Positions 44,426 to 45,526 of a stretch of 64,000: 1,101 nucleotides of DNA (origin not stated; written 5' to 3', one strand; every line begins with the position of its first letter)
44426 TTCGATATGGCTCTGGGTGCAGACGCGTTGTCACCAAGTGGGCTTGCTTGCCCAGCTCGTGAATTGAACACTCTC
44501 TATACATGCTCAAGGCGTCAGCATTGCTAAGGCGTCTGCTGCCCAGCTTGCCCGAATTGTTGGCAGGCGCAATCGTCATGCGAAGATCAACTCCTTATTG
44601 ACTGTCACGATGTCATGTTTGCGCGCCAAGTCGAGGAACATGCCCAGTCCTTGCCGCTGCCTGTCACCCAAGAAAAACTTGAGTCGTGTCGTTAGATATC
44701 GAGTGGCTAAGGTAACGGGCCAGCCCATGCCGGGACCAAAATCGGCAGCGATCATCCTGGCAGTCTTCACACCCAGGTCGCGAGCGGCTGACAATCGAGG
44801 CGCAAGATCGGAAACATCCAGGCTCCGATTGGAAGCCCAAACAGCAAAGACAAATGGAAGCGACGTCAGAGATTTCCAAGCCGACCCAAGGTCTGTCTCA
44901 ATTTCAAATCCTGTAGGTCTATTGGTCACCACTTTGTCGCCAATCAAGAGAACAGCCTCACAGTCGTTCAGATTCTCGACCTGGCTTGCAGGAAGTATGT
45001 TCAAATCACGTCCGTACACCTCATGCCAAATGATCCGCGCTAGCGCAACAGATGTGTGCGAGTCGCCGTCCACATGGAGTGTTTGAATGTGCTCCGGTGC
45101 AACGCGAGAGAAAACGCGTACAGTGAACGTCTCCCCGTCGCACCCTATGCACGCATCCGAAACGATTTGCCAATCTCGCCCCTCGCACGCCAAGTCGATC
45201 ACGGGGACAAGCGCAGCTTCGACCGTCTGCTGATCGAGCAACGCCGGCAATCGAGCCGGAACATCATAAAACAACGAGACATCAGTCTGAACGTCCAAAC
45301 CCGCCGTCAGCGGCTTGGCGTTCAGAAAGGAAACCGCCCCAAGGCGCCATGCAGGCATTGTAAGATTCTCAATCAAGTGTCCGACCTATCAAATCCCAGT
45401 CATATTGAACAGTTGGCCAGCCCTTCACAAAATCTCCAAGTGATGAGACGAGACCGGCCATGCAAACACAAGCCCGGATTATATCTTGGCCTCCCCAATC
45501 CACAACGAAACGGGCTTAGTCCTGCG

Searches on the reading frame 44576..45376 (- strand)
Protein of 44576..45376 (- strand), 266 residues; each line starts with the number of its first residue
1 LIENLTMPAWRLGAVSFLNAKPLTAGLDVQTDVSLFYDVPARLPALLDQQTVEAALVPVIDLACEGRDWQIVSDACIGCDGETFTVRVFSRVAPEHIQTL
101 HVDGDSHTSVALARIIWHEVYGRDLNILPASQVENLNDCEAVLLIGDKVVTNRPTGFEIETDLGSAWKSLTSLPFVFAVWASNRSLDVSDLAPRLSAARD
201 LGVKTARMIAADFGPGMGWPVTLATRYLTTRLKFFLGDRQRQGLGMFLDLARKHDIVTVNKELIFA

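Call 3: search_protein_families(library=pfam, proteins=[window:44576-45376:-])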
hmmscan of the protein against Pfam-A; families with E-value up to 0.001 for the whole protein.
window:44576-45376:- (266 aa): 1 family
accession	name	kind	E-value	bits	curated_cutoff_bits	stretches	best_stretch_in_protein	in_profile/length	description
PF02621.19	VitK2_biosynth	-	5.2e-38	131.4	26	1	11-252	2-251/252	Menaquinone biosynthesis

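Call 4: search_protein_families(library=ncbifam, proteins=[window:44576-45376:-])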
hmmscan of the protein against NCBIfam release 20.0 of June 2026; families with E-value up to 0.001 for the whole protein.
window:44576-45376:- (266 aa): 0 families
